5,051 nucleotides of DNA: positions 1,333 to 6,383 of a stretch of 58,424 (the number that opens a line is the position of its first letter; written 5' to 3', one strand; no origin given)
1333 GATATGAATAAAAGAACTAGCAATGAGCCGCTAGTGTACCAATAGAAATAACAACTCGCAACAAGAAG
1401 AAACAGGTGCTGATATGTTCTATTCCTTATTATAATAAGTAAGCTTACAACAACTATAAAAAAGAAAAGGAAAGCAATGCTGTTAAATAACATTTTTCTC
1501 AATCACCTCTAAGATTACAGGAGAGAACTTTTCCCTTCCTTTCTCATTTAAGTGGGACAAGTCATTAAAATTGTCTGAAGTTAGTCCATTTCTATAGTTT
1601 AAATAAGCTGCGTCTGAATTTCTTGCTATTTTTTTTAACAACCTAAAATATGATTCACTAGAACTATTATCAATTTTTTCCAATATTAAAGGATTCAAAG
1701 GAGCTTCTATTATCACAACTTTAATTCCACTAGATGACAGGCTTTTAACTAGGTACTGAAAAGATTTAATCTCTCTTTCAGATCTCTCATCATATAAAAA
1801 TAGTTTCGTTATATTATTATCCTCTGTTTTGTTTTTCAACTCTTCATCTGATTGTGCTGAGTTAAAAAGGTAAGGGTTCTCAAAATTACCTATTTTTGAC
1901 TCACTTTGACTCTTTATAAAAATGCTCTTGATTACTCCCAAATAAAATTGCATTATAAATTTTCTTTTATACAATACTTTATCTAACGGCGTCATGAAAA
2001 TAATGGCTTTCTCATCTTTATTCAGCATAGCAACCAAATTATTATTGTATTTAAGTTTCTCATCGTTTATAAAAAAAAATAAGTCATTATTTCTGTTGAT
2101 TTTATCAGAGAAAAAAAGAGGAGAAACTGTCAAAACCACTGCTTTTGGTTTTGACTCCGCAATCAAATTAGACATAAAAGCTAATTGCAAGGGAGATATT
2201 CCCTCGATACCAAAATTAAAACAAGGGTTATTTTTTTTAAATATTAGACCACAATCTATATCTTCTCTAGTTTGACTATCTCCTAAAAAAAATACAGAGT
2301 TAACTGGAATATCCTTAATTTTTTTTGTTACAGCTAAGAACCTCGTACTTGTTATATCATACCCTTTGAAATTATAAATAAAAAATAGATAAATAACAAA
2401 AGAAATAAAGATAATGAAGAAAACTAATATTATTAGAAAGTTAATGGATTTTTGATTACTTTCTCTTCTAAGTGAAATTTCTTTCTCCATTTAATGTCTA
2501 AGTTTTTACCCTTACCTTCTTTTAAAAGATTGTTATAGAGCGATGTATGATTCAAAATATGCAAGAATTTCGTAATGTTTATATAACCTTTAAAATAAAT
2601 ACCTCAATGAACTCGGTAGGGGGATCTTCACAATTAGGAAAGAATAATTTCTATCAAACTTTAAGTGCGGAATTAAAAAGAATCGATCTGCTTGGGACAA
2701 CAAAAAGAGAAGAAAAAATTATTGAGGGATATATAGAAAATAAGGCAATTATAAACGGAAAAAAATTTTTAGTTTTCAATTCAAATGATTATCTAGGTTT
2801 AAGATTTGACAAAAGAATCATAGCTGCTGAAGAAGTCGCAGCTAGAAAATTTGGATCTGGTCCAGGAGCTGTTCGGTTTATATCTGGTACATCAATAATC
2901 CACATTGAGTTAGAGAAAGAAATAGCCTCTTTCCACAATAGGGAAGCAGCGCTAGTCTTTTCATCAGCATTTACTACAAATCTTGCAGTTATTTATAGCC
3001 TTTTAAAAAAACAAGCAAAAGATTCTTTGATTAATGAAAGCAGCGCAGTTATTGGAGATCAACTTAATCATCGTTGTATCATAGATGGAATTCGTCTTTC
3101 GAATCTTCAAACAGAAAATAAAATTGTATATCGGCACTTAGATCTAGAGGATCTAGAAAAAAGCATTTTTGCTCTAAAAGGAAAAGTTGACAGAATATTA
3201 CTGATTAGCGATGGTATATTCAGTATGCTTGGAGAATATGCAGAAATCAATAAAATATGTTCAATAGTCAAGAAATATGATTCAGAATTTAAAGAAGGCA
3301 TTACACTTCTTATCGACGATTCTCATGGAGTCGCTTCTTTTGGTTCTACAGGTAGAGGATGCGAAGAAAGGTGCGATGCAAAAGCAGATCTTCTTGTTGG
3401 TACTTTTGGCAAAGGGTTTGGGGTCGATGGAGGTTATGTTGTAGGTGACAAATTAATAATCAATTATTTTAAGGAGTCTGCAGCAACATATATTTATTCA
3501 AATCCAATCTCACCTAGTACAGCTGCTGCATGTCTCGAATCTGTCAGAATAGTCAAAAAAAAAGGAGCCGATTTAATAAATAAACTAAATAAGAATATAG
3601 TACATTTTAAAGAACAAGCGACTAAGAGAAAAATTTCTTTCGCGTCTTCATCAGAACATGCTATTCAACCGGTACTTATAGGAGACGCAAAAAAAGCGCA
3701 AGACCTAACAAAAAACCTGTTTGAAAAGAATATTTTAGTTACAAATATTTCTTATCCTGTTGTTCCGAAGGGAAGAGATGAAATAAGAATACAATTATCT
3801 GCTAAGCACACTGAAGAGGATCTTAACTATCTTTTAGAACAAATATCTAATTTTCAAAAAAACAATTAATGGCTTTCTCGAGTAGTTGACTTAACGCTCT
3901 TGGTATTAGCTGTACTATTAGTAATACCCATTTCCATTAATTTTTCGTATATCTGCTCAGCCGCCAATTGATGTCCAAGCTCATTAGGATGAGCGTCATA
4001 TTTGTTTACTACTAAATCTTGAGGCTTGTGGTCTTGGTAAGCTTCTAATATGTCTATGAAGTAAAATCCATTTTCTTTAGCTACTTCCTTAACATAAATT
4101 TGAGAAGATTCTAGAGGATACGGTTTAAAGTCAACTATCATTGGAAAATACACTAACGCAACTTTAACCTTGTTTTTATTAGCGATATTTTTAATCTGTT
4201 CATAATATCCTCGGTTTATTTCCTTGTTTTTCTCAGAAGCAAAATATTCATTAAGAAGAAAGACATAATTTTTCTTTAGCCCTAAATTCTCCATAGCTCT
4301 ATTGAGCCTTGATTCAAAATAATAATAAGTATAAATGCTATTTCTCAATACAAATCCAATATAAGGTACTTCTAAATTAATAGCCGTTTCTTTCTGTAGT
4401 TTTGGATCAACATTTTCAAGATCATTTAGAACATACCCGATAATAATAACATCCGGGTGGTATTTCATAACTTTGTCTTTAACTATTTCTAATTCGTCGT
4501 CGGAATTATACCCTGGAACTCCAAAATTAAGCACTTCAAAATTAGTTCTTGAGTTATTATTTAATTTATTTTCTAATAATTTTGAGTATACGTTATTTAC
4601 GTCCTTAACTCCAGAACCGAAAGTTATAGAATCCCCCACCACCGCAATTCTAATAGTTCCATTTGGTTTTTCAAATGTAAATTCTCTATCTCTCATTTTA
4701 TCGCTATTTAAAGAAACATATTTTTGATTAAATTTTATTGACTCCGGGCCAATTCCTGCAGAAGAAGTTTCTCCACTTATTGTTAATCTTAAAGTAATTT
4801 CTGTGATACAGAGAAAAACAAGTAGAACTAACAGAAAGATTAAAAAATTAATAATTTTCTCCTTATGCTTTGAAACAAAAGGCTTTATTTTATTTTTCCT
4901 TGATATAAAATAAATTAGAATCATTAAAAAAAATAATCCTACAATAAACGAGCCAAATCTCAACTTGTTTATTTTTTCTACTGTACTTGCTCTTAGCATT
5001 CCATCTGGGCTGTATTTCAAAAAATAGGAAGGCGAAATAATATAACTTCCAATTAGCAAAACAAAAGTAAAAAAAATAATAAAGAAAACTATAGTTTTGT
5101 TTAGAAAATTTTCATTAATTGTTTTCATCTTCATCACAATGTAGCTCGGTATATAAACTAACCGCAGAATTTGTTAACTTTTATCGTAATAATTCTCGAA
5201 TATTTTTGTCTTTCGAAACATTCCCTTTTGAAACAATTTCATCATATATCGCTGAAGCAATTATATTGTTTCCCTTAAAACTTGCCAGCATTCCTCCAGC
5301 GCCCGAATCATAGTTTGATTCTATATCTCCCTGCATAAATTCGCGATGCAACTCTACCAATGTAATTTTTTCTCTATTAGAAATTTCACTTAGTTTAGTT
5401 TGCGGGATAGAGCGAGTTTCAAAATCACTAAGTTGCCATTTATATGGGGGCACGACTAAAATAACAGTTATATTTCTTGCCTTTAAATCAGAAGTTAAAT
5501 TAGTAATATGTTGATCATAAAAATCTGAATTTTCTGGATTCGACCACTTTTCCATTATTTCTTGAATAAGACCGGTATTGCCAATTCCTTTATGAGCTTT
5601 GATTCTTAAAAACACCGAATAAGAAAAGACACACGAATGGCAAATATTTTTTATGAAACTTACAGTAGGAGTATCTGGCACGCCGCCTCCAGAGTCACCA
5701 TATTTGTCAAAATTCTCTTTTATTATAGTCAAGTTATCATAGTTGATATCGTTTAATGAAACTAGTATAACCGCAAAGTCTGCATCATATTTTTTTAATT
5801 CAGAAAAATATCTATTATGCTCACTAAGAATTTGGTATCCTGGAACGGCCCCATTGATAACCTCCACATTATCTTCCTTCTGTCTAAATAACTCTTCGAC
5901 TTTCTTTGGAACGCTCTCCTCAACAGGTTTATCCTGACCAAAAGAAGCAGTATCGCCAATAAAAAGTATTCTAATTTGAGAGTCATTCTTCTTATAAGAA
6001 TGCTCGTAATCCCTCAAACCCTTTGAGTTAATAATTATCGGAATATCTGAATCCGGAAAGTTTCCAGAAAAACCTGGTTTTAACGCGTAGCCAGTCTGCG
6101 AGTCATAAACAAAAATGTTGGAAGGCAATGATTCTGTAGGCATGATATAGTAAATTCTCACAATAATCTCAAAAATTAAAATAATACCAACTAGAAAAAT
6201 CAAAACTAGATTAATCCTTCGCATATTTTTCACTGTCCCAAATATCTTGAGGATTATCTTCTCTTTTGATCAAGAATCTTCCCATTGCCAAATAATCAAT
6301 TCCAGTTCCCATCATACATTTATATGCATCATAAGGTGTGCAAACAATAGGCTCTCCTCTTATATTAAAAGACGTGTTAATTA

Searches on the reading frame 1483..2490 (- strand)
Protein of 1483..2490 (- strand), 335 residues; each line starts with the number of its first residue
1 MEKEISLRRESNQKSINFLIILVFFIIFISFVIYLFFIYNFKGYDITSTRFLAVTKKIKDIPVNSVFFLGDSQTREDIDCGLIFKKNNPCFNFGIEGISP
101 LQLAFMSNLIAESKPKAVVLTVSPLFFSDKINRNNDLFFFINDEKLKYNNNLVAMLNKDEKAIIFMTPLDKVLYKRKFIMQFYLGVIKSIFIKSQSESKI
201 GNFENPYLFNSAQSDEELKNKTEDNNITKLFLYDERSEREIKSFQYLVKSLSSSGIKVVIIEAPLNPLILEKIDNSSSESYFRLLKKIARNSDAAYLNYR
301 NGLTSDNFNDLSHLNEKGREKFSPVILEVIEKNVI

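Call 70: search_protein_families(library=ncbifam, proteins=[window:1483-2490:-], max_evalue=1e-8)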
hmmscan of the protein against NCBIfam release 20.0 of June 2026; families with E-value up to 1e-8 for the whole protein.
window:1483-2490:- (335 aa): 0 families

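Call 90: search_protein_families(library=pfam, proteins=[window:1483-2490:-], max_evalue=0.0001)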
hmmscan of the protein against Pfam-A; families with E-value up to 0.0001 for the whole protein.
window:1483-2490:- (335 aa): 1 family
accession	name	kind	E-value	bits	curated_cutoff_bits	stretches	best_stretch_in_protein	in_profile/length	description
PF04914.18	DltD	-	1.3e-05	25.2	22.7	0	217-318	232-335/348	DltD protein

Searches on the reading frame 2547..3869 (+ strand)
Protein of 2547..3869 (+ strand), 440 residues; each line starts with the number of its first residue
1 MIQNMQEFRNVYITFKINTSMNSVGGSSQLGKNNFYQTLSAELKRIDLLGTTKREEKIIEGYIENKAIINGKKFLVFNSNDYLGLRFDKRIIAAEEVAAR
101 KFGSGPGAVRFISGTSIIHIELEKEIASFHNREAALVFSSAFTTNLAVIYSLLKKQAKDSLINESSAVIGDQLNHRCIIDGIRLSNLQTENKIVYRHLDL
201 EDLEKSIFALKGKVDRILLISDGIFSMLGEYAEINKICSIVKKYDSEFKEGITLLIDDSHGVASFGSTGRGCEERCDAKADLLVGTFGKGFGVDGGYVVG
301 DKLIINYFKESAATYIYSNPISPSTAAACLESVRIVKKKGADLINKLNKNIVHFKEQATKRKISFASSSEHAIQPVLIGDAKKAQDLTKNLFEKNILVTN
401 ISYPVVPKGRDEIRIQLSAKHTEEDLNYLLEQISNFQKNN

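Call 70: search_protein_families(library=ncbifam, proteins=[window:2547-3869:+], max_evalue=1e-8)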
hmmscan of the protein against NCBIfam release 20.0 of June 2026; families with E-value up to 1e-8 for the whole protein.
window:2547-3869:+ (440 aa): 11 families
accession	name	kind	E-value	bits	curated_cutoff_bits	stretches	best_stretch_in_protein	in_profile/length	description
NF005394.0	PRK06939.1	equivalog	1.4e-98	330.2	460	1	33-438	3-392/397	glycine C-acetyltransferase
TIGR00858.1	bioF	equivalog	1.4e-91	307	426.45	1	54-433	3-364/365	8-amino-7-oxononanoate synthase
TIGR01825.1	gly_Cac_T_rel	subfamily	1e-86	291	535.4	1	54-438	15-380/385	BioF/Kbl family PLP-dependent acyltransferase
TIGR01822.1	2am3keto_CoA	equivalog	6.7e-84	282.1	493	1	35-433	1-383/393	glycine C-acetyltransferase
TIGR01821.1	5aminolev_synth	equivalog_domain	4.8e-74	249.6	338.55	1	72-435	45-392/402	5-aminolevulinate synthase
NF047600.1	SerpalmtaseCFB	equivalog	3.3e-72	243.3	640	1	59-437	30-389/395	serine palmitoyltransferase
NF047599.1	SerpalmtaseBetaP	equivalog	2.8e-62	210.7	500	1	39-438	10-391/394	serine palmitoyltransferase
NF047603.1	SerpalmtaseAlphaP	equivalog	1.2e-48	165.8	670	1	65-431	38-387/399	serine palmitoyltransferase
NF005697.0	PRK07505.1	subfamily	2.3e-42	145.1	342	1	69-438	45-400/405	hypothetical protein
NF005526.0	PRK07179.1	equivalog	6.3e-30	104.1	428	1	63-437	41-396/407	alpha-hydroxyketone-type quorum-sensing autoinducer synthase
NF004608.1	PRK05937.1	equivalog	4.3e-24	85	399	1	74-437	12-346/366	8-amino-7-oxononanoate synthase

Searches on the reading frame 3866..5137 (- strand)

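Call 90: search_protein_families(library=pfam, proteins=[window:3866-5137:-], max_evalue=0.0001)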
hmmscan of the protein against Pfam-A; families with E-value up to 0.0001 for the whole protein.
window:3866-5137:- (423 aa): 2 families
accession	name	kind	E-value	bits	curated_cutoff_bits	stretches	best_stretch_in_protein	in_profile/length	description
PF13472.12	Lipase_GDSL_2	-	2.6e-16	61.1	32.9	1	166-391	1-178/178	GDSL-like Lipase/Acylhydrolase family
PF00657.28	Lipase_GDSL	-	6.7e-08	33.4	23.6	1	164-396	1-208/208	GDSL-like Lipase/Acylhydrolase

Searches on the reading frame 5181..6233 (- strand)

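Call 90: search_protein_families(library=pfam, proteins=[window:5181-6233:-], max_evalue=0.0001)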
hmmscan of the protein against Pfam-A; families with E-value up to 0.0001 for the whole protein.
window:5181-6233:- (350 aa): 1 family
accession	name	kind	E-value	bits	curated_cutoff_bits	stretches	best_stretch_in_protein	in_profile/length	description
PF13472.12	Lipase_GDSL_2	-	1.3e-05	26.2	32.9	1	104-310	15-164/178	GDSL-like Lipase/Acylhydrolase family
